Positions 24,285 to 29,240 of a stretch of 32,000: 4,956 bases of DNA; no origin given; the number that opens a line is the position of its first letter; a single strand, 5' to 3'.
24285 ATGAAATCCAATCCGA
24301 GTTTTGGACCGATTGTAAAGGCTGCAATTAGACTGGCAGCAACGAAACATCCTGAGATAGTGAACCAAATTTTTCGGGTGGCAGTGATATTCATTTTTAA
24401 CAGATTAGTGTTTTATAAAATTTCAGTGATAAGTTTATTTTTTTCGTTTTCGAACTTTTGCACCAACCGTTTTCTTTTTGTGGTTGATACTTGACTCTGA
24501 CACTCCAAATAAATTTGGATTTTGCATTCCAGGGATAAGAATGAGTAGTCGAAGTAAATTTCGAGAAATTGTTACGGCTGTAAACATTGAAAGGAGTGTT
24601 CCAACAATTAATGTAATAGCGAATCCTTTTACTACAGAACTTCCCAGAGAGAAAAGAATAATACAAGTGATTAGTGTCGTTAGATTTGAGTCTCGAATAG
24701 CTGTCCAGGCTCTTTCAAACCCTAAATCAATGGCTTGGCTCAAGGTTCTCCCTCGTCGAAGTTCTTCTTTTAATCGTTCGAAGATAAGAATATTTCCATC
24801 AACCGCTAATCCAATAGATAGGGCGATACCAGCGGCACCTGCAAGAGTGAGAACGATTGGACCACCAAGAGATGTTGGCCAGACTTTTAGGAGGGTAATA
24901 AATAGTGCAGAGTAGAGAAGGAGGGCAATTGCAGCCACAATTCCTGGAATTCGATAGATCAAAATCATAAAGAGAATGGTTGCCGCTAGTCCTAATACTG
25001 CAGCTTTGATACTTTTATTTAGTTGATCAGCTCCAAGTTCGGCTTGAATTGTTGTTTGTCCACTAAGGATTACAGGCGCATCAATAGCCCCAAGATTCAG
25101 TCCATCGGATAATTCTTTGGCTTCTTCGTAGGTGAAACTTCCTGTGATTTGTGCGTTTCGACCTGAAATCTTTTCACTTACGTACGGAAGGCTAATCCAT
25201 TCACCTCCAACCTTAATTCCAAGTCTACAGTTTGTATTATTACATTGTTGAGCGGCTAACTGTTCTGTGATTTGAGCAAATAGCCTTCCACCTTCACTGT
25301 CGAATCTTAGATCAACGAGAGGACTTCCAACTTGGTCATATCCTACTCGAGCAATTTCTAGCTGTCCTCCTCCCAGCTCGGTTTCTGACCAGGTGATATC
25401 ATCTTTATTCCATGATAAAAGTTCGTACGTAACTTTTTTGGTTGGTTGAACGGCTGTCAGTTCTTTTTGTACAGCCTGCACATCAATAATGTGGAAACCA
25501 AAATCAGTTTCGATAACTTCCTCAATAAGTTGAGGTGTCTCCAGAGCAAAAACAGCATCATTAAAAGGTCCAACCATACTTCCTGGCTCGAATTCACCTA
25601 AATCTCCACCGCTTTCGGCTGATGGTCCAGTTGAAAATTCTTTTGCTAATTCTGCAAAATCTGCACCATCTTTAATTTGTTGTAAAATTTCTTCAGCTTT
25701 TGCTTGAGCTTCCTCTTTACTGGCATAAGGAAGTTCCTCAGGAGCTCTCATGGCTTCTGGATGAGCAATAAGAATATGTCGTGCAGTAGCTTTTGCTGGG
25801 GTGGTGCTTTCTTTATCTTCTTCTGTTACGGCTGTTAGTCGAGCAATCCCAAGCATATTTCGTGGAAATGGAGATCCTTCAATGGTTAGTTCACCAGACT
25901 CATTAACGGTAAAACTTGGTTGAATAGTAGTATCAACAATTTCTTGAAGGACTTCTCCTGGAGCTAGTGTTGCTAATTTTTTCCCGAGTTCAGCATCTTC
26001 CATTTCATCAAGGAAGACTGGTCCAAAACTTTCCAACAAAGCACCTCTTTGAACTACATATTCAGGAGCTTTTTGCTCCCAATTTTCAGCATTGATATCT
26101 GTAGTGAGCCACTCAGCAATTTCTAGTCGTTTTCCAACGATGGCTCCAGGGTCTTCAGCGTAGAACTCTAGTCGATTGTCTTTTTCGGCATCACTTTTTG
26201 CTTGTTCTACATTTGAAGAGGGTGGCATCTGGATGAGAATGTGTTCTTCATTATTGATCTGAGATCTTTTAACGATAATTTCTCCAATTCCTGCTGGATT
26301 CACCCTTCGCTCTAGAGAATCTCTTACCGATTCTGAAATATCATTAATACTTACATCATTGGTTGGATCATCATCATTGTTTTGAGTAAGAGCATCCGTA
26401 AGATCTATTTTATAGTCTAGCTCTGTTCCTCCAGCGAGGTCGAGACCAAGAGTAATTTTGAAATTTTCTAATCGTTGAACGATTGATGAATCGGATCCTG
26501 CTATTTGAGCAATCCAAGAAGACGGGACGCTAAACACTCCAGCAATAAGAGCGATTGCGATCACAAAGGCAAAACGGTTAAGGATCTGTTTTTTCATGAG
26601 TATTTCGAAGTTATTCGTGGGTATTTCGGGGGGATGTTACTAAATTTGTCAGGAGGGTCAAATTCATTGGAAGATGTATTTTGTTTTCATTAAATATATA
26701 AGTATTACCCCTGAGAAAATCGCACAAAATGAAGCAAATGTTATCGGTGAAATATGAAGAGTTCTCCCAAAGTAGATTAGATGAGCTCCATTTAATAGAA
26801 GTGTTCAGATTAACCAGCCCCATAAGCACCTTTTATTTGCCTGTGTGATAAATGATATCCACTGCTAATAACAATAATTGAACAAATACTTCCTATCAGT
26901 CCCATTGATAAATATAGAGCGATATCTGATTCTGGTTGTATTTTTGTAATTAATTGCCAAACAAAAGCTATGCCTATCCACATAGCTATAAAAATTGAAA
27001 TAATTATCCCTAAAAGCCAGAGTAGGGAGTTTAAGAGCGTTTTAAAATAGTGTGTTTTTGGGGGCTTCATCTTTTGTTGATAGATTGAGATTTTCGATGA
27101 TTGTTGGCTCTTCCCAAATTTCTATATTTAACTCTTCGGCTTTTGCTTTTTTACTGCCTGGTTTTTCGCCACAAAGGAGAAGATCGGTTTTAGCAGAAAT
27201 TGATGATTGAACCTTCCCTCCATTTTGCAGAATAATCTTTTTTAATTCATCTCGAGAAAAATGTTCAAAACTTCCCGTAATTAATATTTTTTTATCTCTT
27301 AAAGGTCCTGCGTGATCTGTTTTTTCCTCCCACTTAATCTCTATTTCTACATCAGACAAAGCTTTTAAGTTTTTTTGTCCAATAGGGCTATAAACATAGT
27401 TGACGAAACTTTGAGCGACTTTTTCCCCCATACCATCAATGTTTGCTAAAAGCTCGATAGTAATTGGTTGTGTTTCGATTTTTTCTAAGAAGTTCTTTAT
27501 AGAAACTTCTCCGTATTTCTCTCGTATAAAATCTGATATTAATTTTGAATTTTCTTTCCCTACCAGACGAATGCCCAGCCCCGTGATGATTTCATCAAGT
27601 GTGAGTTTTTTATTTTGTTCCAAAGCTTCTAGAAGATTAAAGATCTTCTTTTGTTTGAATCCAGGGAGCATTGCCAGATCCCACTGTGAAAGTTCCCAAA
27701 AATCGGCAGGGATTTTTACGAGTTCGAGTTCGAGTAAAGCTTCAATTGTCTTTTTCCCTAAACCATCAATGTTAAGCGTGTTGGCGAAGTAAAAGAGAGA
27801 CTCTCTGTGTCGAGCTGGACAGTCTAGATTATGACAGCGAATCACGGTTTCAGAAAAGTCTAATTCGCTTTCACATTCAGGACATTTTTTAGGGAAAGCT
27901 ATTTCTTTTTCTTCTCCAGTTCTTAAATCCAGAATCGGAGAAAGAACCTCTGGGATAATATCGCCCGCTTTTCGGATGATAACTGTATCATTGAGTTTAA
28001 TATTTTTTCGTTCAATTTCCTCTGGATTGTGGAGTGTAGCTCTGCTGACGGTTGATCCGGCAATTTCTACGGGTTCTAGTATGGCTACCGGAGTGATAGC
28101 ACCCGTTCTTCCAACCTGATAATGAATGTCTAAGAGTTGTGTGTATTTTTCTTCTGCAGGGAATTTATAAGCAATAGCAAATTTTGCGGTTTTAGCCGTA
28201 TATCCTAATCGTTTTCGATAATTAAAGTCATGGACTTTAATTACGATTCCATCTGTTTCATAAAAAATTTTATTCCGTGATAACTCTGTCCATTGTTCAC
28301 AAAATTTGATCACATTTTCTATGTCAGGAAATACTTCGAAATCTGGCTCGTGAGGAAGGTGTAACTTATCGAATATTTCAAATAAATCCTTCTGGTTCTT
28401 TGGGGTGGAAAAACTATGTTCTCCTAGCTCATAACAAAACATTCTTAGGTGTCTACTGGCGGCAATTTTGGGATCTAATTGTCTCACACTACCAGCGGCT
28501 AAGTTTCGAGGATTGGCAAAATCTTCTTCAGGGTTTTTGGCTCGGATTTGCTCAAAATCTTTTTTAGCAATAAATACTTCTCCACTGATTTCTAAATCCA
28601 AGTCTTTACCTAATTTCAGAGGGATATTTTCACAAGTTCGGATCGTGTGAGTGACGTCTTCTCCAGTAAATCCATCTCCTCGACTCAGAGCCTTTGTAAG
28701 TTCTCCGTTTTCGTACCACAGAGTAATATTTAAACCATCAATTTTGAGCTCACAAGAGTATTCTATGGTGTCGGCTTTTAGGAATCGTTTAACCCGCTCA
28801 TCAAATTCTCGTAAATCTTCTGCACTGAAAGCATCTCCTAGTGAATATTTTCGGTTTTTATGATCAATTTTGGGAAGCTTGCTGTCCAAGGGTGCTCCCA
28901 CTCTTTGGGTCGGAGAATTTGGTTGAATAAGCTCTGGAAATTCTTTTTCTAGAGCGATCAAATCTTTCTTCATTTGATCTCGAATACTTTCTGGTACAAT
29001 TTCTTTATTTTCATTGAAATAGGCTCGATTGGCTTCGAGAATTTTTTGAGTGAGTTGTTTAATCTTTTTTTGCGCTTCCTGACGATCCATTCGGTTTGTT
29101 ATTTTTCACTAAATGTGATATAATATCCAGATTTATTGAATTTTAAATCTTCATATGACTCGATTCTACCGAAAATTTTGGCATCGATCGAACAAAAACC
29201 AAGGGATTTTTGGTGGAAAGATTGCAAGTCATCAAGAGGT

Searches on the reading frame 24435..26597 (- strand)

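Call 17: search_protein_families(library=pfam, proteins=[window:24435-26597:-])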
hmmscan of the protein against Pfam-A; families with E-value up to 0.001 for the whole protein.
window:24435-26597:- (720 aa): 7 families
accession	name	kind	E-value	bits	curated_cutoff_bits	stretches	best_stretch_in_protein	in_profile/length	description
PF13616.12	Rotamase_3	-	2.2e-27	96.3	22.5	1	263-375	10-114/116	PPIC-type PPIASE domain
PF00639.27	Rotamase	-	5e-24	85.5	21.7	1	274-374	1-96/97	PPIC-type PPIASE domain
PF22599.2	SecDF_P1_head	-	2.3e-19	69.8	27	1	405-506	18-113/114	SecDF, P1 head subdomain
PF02355.23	SecD_SecF_C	-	5.2e-11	42.7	20.5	1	515-685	19-186/189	Protein export membrane protein SecD/SecF, C-terminal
PF13145.12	Rotamase_2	-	3.2e-07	31.6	27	1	292-379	27-111/121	PPIC-type PPIASE domain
PF03176.21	MMPL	-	1.5e-06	27.8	20.5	1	509-677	125-294/333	MMPL family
PF21760.3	SecD_1st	-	4e-05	23.4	27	1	91-149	4-59/60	Protein translocase subunit SecDF, P1 domain, N-terminal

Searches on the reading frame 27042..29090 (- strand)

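Call 17: search_protein_families(library=pfam, proteins=[window:27042-29090:-])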
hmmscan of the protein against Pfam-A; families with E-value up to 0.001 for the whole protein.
window:27042-29090:- (682 aa): 8 families
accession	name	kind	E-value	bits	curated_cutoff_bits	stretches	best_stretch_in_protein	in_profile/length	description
PF01653.23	DNA_ligase_aden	-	2.9e-80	269.9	27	1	70-313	2-253/253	NAD-dependent DNA ligase adenylation domain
PF03120.22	DNA_ligase_OB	-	3.4e-34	117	32.9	1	317-393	2-78/79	NAD-dependent DNA ligase OB-fold domain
PF00533.33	BRCT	-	9.3e-12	45.5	21.3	1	595-659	4-69/78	BRCA1 C Terminus (BRCT) domain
PF14520.12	HHH_5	-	1.3e-05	26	27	0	439-491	5-56/57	Helix-hairpin-helix domain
PF12826.13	HHH_2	-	1.5e-05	25.5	27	1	501-566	2-55/64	Helix-hairpin-helix motif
PF03119.21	DNA_ligase_ZBD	-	5e-05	23.5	25.8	1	402-426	1-27/27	NAD-dependent DNA ligase C4 zinc finger domain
PF12738.14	PTCB-BRCT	-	9.8e-05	22.7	22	1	607-658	7-58/63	twin BRCT domain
PF16589.12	BRCT_2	-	0.00098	19.8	27.3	0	598-646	4-52/86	BRCT domain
